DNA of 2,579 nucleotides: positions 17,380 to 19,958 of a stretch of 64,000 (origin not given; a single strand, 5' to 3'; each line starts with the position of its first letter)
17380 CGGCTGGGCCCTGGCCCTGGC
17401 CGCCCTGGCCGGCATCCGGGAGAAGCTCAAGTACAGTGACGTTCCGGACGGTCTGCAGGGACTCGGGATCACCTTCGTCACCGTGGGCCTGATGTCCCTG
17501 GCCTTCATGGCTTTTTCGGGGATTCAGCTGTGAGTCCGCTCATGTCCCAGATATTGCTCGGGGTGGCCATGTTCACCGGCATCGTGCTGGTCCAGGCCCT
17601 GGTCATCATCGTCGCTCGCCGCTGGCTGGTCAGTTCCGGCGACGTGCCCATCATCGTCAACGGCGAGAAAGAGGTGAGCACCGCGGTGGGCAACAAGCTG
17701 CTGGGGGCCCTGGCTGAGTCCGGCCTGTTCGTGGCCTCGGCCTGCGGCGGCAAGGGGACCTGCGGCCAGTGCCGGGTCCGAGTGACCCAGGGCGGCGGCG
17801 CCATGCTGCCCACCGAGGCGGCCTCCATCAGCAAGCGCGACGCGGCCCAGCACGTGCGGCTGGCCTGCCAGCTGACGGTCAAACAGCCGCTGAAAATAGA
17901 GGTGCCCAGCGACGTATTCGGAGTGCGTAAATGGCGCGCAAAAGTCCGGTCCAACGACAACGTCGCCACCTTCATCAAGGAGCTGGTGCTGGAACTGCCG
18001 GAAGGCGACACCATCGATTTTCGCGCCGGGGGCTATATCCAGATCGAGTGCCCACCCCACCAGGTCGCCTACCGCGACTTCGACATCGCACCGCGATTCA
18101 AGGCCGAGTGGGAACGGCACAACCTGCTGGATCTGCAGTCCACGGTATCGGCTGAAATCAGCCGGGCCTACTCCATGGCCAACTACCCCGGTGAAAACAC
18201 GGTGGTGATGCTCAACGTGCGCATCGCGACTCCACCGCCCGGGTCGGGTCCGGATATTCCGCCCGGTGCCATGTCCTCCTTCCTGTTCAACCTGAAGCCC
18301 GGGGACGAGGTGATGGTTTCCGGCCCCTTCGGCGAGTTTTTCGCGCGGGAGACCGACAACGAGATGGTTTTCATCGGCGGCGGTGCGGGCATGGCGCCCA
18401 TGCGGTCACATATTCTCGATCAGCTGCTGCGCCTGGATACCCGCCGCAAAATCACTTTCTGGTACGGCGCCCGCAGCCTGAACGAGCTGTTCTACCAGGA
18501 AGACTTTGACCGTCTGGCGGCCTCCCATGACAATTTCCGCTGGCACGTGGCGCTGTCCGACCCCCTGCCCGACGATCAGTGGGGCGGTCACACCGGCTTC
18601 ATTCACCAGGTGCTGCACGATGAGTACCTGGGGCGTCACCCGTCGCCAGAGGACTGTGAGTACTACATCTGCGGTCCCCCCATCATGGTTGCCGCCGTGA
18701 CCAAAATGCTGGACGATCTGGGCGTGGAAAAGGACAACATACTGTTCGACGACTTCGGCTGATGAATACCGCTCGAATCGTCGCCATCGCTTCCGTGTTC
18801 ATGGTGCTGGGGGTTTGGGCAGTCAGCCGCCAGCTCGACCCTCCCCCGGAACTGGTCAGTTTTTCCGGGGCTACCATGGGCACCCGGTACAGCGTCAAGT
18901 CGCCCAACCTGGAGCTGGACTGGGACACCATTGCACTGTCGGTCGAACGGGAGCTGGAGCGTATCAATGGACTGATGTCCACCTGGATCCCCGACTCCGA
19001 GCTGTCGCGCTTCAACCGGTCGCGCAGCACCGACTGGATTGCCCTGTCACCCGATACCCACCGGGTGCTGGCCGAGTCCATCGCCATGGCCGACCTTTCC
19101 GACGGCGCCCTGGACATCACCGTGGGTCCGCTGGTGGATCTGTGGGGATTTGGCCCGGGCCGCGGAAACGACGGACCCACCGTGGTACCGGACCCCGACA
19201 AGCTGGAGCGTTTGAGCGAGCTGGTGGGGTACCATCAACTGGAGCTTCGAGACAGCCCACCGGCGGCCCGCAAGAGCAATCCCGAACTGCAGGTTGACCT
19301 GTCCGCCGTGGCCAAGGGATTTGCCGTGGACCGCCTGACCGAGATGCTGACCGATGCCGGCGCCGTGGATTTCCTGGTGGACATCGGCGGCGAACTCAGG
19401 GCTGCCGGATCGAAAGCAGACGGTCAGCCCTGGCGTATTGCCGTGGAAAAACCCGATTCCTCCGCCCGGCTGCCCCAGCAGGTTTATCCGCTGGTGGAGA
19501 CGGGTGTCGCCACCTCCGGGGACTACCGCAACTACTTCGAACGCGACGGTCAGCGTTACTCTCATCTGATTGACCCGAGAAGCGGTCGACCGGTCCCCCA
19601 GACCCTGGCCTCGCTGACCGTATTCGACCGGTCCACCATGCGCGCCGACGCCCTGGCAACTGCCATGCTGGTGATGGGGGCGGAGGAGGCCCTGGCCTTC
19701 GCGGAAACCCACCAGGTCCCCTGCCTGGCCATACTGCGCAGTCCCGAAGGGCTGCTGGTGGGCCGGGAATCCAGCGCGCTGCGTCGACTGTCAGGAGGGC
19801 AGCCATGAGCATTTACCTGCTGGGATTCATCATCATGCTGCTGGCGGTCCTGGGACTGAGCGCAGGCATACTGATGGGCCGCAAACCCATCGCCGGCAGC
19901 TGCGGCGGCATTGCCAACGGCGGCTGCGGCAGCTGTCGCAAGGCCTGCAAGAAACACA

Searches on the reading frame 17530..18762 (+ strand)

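Call 93: search_protein_families(library=pfam, proteins=[window:17530-18762:+], max_evalue=0.00001)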
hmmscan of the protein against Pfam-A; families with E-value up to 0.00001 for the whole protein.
window:17530-18762:+ (410 aa): 3 families
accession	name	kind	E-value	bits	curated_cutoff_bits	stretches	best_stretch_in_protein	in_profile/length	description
PF00175.26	NAD_binding_1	-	1.7e-17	64.4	22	1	281-391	1-108/109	Oxidoreductase NAD-binding domain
PF00111.32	Fer2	-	5.3e-09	36.3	21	1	43-118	3-77/77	2Fe-2S iron-sulfur cluster binding domain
PF00970.30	FAD_binding_6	-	2.2e-08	34.8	21.1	1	206-270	42-97/99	Oxidoreductase FAD-binding domain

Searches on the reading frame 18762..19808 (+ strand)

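Call 93: search_protein_families(library=pfam, proteins=[window:18762-19808:+], max_evalue=0.00001)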
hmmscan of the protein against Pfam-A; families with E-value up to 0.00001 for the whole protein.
window:18762-19808:+ (348 aa): 1 family
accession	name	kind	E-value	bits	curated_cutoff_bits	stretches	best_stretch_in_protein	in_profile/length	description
PF02424.20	ApbE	-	2.6e-87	293.2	25.6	1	39-321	1-264/266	ApbE family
